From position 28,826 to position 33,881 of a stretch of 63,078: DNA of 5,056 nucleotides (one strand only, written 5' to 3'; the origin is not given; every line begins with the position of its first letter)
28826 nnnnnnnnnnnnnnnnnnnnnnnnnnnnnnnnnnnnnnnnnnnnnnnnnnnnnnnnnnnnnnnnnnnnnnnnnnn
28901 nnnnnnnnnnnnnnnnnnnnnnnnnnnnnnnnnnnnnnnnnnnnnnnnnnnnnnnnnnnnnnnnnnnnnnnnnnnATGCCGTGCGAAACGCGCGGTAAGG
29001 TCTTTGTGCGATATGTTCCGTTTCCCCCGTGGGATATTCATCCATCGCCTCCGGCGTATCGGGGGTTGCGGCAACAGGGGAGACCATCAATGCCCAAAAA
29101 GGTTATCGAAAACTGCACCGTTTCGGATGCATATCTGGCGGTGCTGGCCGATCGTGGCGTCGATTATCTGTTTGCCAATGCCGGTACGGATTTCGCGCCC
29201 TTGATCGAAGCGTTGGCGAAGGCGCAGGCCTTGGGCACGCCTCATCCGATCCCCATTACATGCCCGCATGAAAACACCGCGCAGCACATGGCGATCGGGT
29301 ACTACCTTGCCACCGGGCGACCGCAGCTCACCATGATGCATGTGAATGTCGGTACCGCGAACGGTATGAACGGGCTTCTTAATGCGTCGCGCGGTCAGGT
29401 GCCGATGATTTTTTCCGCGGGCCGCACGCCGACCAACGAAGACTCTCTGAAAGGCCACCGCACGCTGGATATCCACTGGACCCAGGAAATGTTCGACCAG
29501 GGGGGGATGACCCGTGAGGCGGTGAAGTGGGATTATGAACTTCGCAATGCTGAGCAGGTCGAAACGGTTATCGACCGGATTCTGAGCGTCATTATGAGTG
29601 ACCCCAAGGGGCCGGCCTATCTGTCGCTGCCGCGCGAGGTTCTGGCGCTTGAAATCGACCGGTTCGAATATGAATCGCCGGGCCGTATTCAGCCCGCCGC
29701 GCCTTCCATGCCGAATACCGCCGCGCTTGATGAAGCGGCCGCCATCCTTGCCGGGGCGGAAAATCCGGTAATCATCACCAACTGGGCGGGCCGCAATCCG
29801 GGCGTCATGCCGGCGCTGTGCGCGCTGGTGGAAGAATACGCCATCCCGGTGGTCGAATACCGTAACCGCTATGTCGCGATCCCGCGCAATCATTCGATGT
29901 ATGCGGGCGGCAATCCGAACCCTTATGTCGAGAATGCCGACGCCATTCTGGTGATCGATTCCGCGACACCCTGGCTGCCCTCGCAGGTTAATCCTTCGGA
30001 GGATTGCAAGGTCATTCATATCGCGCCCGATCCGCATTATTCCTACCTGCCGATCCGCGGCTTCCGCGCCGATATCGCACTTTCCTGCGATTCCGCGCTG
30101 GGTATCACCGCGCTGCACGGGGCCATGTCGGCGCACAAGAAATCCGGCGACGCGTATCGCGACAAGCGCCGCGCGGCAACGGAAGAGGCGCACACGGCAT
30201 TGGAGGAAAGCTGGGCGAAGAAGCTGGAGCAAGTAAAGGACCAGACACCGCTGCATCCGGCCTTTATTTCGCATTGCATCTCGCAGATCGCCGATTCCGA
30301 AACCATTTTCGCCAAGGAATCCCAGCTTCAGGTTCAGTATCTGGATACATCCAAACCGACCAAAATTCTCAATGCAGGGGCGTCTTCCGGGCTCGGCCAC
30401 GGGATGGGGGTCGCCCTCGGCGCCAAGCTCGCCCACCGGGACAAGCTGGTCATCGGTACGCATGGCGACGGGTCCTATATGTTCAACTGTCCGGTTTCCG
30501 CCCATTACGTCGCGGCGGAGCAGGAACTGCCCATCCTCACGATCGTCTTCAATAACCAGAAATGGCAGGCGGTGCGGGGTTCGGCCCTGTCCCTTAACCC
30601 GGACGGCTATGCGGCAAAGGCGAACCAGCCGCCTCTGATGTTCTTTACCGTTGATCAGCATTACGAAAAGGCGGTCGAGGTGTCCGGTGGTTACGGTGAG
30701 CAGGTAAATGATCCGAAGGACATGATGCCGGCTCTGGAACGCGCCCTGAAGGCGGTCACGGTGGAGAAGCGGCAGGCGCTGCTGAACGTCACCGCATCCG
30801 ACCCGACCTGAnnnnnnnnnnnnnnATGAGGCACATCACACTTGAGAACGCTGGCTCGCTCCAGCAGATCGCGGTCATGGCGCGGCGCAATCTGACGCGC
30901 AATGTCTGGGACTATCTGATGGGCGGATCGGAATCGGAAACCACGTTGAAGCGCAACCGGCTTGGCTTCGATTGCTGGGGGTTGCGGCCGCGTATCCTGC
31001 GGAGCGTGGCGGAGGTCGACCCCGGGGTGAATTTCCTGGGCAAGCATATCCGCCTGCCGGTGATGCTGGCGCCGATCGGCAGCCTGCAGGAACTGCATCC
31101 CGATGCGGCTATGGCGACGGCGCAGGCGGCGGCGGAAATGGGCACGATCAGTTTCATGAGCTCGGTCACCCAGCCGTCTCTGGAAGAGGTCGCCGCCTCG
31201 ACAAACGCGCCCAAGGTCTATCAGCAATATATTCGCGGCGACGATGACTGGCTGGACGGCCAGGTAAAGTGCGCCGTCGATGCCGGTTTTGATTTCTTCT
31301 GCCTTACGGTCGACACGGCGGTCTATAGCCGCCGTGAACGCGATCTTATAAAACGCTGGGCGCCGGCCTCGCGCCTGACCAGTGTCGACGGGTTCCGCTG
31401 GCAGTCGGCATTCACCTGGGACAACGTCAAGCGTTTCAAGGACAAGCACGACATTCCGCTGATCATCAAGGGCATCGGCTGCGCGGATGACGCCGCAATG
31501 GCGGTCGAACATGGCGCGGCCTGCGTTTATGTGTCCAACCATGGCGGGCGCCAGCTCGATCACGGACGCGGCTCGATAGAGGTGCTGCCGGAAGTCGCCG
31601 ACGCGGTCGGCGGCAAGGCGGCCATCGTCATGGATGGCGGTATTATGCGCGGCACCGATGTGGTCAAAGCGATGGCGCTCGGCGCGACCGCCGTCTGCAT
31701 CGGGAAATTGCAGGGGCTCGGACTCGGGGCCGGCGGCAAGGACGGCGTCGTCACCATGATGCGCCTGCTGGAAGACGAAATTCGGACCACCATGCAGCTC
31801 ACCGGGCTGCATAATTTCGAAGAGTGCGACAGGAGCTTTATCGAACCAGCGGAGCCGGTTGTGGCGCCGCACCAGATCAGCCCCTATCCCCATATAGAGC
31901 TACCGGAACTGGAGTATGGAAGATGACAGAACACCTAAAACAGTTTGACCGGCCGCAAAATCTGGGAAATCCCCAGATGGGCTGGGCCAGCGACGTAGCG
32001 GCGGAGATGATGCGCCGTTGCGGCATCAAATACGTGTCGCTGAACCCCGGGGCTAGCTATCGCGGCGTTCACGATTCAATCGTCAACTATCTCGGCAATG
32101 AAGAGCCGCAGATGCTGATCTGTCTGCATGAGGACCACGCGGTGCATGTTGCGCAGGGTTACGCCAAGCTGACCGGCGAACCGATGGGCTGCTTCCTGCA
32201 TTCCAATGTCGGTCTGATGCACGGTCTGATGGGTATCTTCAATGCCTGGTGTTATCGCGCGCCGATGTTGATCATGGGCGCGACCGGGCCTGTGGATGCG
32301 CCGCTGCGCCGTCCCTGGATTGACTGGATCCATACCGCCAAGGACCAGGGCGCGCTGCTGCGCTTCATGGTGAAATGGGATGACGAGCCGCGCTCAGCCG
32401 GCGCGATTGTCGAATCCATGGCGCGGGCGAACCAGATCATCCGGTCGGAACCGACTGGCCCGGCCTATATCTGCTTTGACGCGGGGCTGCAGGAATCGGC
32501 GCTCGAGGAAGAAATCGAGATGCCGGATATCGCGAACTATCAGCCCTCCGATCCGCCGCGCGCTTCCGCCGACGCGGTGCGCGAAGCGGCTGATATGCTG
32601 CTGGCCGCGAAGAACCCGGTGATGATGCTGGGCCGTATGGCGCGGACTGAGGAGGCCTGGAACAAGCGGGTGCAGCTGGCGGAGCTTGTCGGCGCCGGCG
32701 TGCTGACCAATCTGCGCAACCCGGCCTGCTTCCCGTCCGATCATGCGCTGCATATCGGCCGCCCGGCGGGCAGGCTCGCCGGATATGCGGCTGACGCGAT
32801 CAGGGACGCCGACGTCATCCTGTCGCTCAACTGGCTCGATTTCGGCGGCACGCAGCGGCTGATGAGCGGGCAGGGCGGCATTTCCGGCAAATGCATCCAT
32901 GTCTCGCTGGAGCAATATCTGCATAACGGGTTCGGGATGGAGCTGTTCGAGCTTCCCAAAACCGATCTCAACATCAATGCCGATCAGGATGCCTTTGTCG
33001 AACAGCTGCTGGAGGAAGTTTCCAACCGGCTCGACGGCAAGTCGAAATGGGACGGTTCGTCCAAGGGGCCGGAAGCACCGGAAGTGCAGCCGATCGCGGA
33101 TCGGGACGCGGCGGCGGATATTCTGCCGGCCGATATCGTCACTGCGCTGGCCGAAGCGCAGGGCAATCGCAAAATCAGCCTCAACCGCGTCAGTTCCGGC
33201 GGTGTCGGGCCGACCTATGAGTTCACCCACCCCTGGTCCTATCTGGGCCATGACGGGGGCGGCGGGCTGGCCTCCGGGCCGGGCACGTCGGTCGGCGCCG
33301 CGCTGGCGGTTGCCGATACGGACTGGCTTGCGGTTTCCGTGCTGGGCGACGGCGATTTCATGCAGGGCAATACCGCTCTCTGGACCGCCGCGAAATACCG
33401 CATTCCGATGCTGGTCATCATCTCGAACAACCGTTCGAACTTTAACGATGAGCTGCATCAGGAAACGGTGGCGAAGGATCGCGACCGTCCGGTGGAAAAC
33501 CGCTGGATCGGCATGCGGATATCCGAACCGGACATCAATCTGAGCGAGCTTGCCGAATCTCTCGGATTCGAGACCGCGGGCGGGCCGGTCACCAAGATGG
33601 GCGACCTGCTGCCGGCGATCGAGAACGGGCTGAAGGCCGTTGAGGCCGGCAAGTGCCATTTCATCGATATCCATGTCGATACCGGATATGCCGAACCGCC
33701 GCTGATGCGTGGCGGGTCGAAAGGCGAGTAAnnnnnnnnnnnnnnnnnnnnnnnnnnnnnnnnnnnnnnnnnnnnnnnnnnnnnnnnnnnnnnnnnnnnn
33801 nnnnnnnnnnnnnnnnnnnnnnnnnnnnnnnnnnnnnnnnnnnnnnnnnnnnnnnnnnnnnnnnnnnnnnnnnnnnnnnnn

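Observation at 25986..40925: Six ThDP-dependent enzymes in 15 kb (seven in the window), five from one divergent subfamily in two tandem pairs plus a singleton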

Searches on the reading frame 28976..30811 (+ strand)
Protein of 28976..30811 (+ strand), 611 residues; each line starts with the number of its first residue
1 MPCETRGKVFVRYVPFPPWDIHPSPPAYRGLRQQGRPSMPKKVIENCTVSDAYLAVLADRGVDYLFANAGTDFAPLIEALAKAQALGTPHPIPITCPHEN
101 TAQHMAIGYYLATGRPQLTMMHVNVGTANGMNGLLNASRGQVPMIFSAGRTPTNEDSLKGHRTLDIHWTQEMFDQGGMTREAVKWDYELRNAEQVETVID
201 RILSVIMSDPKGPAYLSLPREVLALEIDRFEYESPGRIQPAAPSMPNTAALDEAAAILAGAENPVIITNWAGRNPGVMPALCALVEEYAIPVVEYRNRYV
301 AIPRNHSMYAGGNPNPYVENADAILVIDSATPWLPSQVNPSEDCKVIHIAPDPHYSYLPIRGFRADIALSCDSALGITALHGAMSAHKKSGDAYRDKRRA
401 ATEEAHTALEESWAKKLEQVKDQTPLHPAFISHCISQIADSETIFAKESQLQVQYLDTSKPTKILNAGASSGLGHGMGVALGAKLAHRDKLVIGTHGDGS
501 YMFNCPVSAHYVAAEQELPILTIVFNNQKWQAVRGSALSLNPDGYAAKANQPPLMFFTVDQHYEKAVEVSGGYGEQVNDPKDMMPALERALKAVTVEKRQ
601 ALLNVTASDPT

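Call 3: search_protein_families(library=pfam, proteins=[window:28976-30811:+])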
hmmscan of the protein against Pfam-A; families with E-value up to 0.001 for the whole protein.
window:28976-30811:+ (611 aa): 3 families
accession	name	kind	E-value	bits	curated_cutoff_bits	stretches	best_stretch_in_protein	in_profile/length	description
PF02776.23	TPP_enzyme_N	-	9.2e-24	83.9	26.8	1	48-177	2-118/119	Thiamine pyrophosphate enzyme, N-terminal TPP binding domain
PF02775.26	TPP_enzyme_C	-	1e-20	74.5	21.9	1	452-593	6-143/151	Thiamine pyrophosphate enzyme, C-terminal TPP binding domain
PF00205.28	TPP_enzyme_M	-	3.7e-10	40.1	30.4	1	251-354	1-114/137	Thiamine pyrophosphate enzyme, central domain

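Call 4: search_protein_families(library=ncbifam, proteins=[window:28976-30811:+])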
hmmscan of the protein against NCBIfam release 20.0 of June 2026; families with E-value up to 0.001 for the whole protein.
window:28976-30811:+ (611 aa): 51 families (the best 25 are shown)
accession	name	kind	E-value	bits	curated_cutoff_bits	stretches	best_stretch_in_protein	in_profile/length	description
NF006203.0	PRK08327.1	equivalog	1.5e-192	641.1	456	1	46-606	8-567/571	thiamine pyrophosphate-requiring protein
NF006122.0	PRK08266.1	subfamily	5e-48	163.9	571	1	46-592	3-513/543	hypothetical protein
NF004516.0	PRK05858.1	equivalog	7.4e-42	143.6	587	1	53-593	17-525/548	acetolactate synthase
NF004807.0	PRK06154.1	equivalog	1.3e-40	139.6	607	1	47-608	20-555/565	thiamine pyrophosphate-requiring protein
NF006052.0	PRK08199.1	subfamily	2.8e-40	138.2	539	1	52-605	13-535/559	thiamine pyrophosphate protein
NF005485.1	PRK07092.1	equivalog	1.9e-39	135.9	493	1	48-595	2-510/523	benzoylformate decarboxylase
NF005712.0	PRK07524.1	subfamily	6.9e-35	120.5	500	1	47-553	3-488/536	5-guanidino-2-oxopentanoate decarboxylase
TIGR00118.1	acolac_lg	equivalog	9.9e-35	120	538.35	1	53-594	7-525/557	biosynthetic-type acetolactate synthase large subunit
NF005713.0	PRK07525.1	subfamily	1.1e-34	119.8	620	2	46-311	5-250/592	sulfoacetaldehyde acetyltransferase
NF004710.0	PRK06048.1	equivalog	8e-33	113.7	976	1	44-593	5-527/561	acetolactate synthase large subunit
NF058623.1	HdaclCoAlyACT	equivalog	1.2e-31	110.1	600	1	48-593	11-531/575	2-hydroxyacyl-CoA lyase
NF006187.0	PRK08322.1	equivalog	4.8e-31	107.8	509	1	49-596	4-521/548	acetolactate synthase large subunit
NF008431.0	PRK11269.1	equivalog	1.7e-30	106.1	791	1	48-604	5-552/591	glyoxylate carboligase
NF004919.0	PRK06276.1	equivalog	2.5e-30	105.3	866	1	50-534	4-476/582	acetolactate synthase large subunit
NF006721.0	PRK09259.1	equivalog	5.5e-30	104.5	557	1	58-593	26-540/574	oxalyl-CoA decarboxylase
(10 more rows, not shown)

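Call 11: search_solved_structures(query=window:29090-30811:+, max_evalue=0.00001)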
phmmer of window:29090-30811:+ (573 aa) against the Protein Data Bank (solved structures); distinct sequences matched with E-value up to 0.00001: 115 (the best 60 are shown).
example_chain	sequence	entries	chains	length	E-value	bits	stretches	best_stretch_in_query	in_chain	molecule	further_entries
6qsi_A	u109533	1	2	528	3.6e-26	95.2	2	10-230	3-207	Benzoylformate decarboxylase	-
3iae_A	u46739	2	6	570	2.6e-25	92.4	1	17-496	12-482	Benzaldehyde lyase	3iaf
2ag0_A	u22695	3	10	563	3.3e-25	92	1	17-496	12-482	benzaldehyde lyase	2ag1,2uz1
3d7k_A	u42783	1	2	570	3.4e-25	92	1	17-496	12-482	Benzaldehyde lyase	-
2uz1_B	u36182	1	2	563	3.5e-25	91.9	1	17-496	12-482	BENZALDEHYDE LYASE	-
4qq8_A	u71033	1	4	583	7.3e-25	90.9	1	18-493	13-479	Formolase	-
4qpz_A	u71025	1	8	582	1.1e-24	90.2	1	18-493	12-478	Formolase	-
8vzi_A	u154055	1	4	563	1.6e-24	89.7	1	14-490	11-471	2-hydroxyacyl-CoA lyase-like protein 1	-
9zgl_A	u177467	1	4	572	2.9e-24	88.9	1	16-554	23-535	Ancestral acetolactate synthase, catabolic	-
4q9d_A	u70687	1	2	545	1.4e-23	86.6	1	60-320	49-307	Benzoylformate decarboxylase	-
7ayg_A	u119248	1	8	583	6.7e-23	84.4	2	56-298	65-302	Putative oxalyl-CoA decarboxylase (Oxc, yfdU)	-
7orx_AAA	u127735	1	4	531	1.3e-22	83.5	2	9-254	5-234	Probable benzoylformate decarboxylase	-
7b2e_A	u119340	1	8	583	3.8e-22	81.9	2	56-298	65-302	Putative oxalyl-CoA decarboxylase (Oxc, yfdU)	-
4jud_X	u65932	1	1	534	4.5e-21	78.3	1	18-502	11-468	Benzoylformate decarboxylase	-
4mpj_A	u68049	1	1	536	4.6e-21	78.3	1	18-502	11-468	Benzoylformate decarboxylase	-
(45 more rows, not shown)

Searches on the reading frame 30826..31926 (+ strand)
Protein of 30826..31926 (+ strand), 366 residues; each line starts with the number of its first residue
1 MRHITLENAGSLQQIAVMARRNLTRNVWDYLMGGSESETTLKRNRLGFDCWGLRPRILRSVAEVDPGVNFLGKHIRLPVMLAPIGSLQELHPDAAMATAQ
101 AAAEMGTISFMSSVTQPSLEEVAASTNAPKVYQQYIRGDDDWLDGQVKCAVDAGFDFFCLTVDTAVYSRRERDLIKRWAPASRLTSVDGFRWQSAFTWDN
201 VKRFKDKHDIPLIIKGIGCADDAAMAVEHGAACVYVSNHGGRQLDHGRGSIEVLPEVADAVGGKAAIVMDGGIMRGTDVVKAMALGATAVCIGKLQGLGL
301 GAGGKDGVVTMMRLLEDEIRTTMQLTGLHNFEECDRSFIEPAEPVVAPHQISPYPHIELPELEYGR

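Call 21: search_protein_families(library=ncbifam, max_evalue=0.001, proteins=[window:30826-31926:+])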
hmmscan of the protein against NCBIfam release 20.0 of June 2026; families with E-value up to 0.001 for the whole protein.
window:30826-31926:+ (366 aa): 7 families
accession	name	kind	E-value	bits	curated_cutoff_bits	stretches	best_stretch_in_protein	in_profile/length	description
TIGR03966.1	actino_HemFlav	equivalog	8.1e-62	209.1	470.85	2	195-333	233-371/385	pre-mycofactocin synthase MftD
NF008398.0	PRK11197.1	subfamily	1.9e-61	207.9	376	2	193-338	229-374/381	L-lactate dehydrogenase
TIGR02708.1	L_lactate_ox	equivalog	6.8e-52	176.7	645.5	1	17-333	21-352/367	L-lactate oxidase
NF033901.1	L_lactate_LldD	exception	9e-52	176.3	550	2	193-336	229-372/377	FMN-dependent L-lactate dehydrogenase LldD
TIGR02151.1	IPP_isom_2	equivalog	2.3e-11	43.2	281.3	1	245-336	241-331/338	type 2 isopentenyl-diphosphate Delta-isomerase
TIGR01302.1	IMP_dehydrog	equivalog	7.4e-05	21.8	481.5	1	198-295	253-358/450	IMP dehydrogenase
NF005311.0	PRK06843.1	equivalog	0.00046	19.2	779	1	193-295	177-287/404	inosine 5-monophosphate dehydrogenase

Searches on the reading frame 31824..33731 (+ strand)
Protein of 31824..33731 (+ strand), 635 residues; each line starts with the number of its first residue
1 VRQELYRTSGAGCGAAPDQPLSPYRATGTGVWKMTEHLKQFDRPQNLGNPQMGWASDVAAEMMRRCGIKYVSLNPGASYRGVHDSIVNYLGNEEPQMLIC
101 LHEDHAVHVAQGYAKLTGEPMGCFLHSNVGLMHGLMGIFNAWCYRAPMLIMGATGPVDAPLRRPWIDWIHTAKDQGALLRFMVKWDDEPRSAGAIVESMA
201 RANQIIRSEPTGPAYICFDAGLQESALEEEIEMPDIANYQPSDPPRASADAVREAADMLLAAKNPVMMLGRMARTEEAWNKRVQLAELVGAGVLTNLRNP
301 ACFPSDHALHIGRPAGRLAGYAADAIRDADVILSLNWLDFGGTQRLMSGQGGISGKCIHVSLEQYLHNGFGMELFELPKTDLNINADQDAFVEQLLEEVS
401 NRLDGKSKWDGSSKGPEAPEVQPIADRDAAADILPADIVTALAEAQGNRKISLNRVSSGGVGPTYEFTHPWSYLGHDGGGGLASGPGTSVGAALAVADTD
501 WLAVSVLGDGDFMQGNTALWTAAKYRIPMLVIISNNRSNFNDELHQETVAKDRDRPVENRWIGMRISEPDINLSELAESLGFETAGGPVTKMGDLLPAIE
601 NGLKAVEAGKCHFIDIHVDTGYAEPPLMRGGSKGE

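Call 3: search_protein_families(library=pfam, proteins=[window:31824-33731:+])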
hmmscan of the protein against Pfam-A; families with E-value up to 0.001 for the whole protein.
window:31824-33731:+ (635 aa): 3 families
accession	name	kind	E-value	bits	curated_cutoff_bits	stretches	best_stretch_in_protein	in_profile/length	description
PF02776.23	TPP_enzyme_N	-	1.7e-20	73.4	26.8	1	55-157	3-102/119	Thiamine pyrophosphate enzyme, N-terminal TPP binding domain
PF02775.26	TPP_enzyme_C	-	1.1e-15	58.2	21.9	1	465-615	13-150/151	Thiamine pyrophosphate enzyme, C-terminal TPP binding domain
PF00205.28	TPP_enzyme_M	-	2.1e-13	50.6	30.4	1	252-336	1-85/137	Thiamine pyrophosphate enzyme, central domain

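Call 4: search_protein_families(library=ncbifam, proteins=[window:31824-33731:+])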
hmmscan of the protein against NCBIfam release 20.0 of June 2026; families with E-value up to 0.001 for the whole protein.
window:31824-33731:+ (635 aa): 48 families (the best 25 are shown)
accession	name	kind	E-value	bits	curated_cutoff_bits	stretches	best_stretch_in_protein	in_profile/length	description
NF006203.0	PRK08327.1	equivalog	8.6e-66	222.6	456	1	58-619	14-569/571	thiamine pyrophosphate-requiring protein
NF005485.1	PRK07092.1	equivalog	1.4e-41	142.9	493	2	57-334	5-267/523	benzoylformate decarboxylase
NF006052.0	PRK08199.1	subfamily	1.5e-35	122.6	539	1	55-621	10-540/559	thiamine pyrophosphate protein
NF006122.0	PRK08266.1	subfamily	7.9e-34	117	571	1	56-621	7-527/543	hypothetical protein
TIGR00118.1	acolac_lg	equivalog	6.9e-33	113.9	538.35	1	57-631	5-547/557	biosynthetic-type acetolactate synthase large subunit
NF004807.0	PRK06154.1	equivalog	1.3e-30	106.6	607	2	56-335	23-287/565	thiamine pyrophosphate-requiring protein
NF005760.0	PRK07586.1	equivalog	3.3e-28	99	363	2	61-299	9-234/514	acetolactate synthase large subunit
NF004919.0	PRK06276.1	equivalog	4.2e-28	98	866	1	91-621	35-541/582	acetolactate synthase large subunit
NF005712.0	PRK07524.1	subfamily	8e-28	97.2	500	1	98-584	44-500/536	5-guanidino-2-oxopentanoate decarboxylase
TIGR03457.1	sulphoacet_xsc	equivalog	9.1e-27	93.6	676.4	2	97-335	42-269/579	sulfoacetaldehyde acetyltransferase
NF004710.0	PRK06048.1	equivalog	1.9e-26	92.6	976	1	62-624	17-543/561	acetolactate synthase large subunit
NF005039.0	PRK06456.1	equivalog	2.2e-26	92.5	868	2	56-333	5-278/572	acetolactate synthase large subunit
NF006378.0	PRK08617.1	equivalog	6.5e-26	90.8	510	2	55-288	10-230/556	acetolactate synthase AlsS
NF005713.0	PRK07525.1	subfamily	6.5e-25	87.5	620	2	97-335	46-273/592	sulfoacetaldehyde acetyltransferase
NF006016.1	PRK08155.1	equivalog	3.3e-24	85.2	870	1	58-538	8-465/554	acetolactate synthase large subunit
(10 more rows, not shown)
